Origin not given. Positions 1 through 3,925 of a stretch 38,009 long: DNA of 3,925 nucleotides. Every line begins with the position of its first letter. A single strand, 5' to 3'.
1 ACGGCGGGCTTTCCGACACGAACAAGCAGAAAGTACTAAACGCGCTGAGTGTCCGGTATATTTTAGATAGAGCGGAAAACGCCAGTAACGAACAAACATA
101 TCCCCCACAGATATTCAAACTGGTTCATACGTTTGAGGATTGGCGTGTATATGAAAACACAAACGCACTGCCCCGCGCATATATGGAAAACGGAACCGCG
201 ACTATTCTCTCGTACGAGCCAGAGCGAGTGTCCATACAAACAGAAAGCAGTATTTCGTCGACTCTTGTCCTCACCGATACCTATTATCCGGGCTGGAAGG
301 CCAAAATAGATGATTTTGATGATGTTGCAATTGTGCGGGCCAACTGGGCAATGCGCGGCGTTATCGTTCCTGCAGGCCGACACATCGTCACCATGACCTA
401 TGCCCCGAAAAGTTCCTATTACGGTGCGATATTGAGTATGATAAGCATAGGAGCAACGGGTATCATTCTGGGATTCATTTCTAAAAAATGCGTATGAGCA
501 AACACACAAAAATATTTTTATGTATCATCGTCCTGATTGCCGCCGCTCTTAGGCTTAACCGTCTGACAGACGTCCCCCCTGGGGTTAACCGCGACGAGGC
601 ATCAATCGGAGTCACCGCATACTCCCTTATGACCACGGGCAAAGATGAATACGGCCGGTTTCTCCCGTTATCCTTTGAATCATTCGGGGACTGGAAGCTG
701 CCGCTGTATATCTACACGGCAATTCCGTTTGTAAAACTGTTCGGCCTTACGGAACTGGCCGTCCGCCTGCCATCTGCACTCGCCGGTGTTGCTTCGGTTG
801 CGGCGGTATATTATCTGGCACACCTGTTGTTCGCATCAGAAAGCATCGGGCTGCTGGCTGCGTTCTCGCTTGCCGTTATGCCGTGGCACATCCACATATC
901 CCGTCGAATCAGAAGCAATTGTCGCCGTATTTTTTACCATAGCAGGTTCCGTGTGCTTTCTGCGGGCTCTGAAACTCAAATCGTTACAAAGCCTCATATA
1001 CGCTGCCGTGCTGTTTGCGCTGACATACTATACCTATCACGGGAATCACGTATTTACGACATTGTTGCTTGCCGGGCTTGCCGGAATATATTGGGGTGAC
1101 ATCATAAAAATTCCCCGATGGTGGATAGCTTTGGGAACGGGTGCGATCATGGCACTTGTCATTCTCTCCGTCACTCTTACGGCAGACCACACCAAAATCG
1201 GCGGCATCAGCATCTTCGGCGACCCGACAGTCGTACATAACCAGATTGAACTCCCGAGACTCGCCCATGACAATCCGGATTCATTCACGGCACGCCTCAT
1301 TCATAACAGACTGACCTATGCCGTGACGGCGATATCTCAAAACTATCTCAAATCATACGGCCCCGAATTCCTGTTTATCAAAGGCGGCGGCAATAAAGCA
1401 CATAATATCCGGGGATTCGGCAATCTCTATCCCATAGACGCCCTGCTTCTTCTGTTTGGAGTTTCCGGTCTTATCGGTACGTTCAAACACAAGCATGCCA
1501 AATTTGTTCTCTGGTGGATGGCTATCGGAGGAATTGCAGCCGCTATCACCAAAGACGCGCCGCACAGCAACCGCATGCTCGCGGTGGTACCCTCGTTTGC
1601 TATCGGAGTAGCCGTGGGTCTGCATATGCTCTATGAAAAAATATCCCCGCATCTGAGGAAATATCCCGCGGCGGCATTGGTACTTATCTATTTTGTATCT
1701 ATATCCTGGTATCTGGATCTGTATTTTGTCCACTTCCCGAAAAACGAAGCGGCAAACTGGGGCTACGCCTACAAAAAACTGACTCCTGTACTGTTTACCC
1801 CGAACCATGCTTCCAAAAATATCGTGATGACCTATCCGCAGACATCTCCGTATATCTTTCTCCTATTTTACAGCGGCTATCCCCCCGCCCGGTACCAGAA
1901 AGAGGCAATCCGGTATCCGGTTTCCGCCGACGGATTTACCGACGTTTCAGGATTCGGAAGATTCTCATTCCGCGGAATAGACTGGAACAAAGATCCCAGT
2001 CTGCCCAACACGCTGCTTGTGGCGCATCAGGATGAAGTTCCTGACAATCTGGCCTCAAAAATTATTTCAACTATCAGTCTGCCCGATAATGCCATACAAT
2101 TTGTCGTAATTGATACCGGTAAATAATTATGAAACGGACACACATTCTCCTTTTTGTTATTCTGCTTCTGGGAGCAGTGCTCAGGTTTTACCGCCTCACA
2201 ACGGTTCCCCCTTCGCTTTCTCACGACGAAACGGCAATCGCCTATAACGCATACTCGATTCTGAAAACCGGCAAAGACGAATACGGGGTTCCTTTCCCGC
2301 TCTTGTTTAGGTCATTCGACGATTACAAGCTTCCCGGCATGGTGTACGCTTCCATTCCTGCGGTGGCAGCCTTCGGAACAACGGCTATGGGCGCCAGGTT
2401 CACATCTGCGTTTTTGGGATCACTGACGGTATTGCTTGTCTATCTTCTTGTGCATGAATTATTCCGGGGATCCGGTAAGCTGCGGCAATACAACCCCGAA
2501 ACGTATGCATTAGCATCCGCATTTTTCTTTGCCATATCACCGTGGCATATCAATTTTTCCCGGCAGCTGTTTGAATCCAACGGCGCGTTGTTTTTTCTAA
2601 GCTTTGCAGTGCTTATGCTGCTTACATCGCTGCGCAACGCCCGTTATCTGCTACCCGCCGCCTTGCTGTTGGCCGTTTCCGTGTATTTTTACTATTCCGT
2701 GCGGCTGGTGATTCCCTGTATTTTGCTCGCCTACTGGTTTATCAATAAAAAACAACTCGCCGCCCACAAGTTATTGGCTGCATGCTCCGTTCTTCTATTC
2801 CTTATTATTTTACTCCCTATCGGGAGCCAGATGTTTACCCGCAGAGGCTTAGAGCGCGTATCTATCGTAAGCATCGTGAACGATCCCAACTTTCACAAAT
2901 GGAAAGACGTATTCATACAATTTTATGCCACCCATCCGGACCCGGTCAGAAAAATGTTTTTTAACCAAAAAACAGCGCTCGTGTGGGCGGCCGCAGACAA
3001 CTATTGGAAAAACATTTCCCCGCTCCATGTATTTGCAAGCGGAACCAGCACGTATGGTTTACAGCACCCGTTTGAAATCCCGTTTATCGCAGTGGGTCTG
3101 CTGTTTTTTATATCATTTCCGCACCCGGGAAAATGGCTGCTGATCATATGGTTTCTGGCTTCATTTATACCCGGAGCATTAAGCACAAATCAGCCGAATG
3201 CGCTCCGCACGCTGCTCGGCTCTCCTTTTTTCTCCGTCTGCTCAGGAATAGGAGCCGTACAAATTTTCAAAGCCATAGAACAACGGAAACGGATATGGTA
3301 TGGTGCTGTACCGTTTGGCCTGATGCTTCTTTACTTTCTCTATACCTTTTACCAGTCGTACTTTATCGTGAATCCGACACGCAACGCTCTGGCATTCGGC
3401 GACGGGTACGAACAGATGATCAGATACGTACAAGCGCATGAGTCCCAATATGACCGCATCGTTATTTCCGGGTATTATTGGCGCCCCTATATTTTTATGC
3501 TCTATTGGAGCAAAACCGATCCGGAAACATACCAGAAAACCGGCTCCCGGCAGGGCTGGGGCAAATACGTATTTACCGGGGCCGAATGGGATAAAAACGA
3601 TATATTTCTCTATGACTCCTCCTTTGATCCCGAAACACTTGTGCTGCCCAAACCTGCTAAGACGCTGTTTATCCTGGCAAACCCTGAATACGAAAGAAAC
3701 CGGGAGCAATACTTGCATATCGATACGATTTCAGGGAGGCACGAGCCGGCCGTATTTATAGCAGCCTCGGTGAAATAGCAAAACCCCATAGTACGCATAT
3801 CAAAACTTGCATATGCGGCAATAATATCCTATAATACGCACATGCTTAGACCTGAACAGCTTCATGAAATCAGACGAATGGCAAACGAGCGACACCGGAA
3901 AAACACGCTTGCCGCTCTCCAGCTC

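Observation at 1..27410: Eleven GT-C-type membrane glycosyltransferase candidates occupy about 46% of the window, with no recognisable priming, polymerising or export machinery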

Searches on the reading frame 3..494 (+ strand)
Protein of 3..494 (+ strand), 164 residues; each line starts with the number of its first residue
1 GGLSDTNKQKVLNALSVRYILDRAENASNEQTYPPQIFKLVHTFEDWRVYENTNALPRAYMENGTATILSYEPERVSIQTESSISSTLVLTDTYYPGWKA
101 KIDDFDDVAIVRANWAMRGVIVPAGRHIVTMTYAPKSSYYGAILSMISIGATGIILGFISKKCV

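Call 4: search_protein_families(library=pfam, proteins=[window:3-494:+], max_evalue=0.01)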
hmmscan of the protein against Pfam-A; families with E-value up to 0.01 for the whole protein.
window:3-494:+ (164 aa): 1 family
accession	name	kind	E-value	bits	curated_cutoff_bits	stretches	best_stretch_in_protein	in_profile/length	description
PF09586.16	YfhO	-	9.1e-13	47.9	28.5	2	67-145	757-835/835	Bacterial membrane protein YfhO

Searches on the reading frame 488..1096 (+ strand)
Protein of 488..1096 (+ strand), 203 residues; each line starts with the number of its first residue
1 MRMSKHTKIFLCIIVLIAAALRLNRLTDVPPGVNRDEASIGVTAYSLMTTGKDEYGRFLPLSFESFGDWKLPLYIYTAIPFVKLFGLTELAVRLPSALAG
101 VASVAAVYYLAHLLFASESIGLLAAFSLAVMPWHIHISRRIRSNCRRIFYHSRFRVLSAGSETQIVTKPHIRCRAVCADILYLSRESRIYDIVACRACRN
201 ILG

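Call 4: search_protein_families(library=pfam, proteins=[window:488-1096:+], max_evalue=0.01)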
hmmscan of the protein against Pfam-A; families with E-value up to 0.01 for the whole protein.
window:488-1096:+ (203 aa): 2 families
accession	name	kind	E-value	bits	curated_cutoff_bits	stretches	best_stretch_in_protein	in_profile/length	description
PF13231.12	PMT_2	-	1.4e-08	35.6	26.1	1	72-139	4-70/160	Dolichyl-phosphate-mannose-protein mannosyltransferase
PF02366.24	PMT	-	2.1e-08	34.5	22.7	1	13-141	2-134/245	Dolichyl-phosphate-mannose-protein mannosyltransferase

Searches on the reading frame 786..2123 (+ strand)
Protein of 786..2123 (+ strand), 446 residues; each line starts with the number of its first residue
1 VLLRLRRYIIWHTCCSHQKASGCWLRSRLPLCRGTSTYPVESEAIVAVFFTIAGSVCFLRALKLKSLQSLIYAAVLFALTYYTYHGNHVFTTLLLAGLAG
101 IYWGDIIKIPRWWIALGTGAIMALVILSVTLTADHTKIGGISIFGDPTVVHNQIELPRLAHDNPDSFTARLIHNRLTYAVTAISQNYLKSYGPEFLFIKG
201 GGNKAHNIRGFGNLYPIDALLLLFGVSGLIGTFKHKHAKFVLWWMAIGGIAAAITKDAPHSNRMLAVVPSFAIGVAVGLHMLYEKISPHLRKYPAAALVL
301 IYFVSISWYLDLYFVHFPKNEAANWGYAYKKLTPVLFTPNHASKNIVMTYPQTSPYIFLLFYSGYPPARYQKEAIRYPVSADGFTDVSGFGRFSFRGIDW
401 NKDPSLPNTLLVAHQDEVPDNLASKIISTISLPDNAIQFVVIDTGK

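Call 4: search_protein_families(library=pfam, proteins=[window:786-2123:+], max_evalue=0.01)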
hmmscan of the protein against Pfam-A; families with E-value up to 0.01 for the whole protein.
window:786-2123:+ (446 aa): 0 families

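Call 7: search_protein_families(library=ncbifam, proteins=[window:786-2123:+], max_evalue=0.1)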
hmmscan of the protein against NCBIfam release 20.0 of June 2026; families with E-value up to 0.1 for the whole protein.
window:786-2123:+ (446 aa): 1 family
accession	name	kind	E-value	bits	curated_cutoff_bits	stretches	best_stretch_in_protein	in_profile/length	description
TIGR03082.1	Gneg_AbrB_dup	domain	0.0025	17.7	94.7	1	220-317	4-101/157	membrane protein AbrB duplication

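Call 21: search_protein_families(library=pfam, proteins=[window:786-2123:+], max_evalue=10)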
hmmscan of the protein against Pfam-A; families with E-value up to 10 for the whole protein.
window:786-2123:+ (446 aa): 2 families
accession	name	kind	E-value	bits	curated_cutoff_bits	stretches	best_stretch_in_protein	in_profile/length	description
PF14362.11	DUF4407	-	1.2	8.8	31.3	1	82-129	14-61/297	Domain of unknown function (DUF4407)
PF14325.12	DUF4383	-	3.3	8.4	27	1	220-269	54-103/125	Domain of unknown function (DUF4383)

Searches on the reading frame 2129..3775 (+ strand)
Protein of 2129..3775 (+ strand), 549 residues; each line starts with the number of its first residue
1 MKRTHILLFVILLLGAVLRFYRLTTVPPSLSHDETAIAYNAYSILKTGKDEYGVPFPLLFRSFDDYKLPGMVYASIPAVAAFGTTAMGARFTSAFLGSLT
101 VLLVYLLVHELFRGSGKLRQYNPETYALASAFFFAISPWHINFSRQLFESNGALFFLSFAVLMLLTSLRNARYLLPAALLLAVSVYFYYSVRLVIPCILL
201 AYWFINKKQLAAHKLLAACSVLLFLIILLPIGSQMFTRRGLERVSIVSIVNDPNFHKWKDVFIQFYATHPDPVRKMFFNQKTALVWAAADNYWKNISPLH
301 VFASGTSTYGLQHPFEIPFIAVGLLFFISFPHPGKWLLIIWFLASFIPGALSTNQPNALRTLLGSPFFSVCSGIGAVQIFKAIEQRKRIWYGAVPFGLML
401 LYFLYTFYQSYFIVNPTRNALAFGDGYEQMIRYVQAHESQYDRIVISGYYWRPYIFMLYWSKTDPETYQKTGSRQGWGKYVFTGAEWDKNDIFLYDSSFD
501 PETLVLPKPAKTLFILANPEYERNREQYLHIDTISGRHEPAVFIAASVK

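Call 4: search_protein_families(library=pfam, proteins=[window:2129-3775:+], max_evalue=0.01)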
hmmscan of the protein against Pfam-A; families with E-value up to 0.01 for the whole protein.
window:2129-3775:+ (549 aa): 2 families
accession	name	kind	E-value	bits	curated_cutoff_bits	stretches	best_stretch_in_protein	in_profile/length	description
PF13231.12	PMT_2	-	7.9e-05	23.4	26.1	1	82-230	17-156/160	Dolichyl-phosphate-mannose-protein mannosyltransferase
PF19529.4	DUF6057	-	0.0062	15.9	29.8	0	91-228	67-202/569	Family of unknown function (DUF6057)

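Call 7: search_protein_families(library=ncbifam, proteins=[window:2129-3775:+], max_evalue=0.1)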
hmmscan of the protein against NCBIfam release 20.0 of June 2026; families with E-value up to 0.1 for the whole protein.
window:2129-3775:+ (549 aa): 1 family
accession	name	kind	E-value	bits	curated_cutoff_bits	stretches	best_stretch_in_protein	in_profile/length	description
TIGR03663.1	TIGR03663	subfamily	3.2e-07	29.7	126.25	1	7-212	3-187/435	flippase activity-associated protein Agl23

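Call 11: find_encoding_contigs(protein=window:2129-3775:+, flank=10000, max_places=6)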
Protein window:2129-3775:+ (549 aa): no gene with exactly this product is on record in the collection.
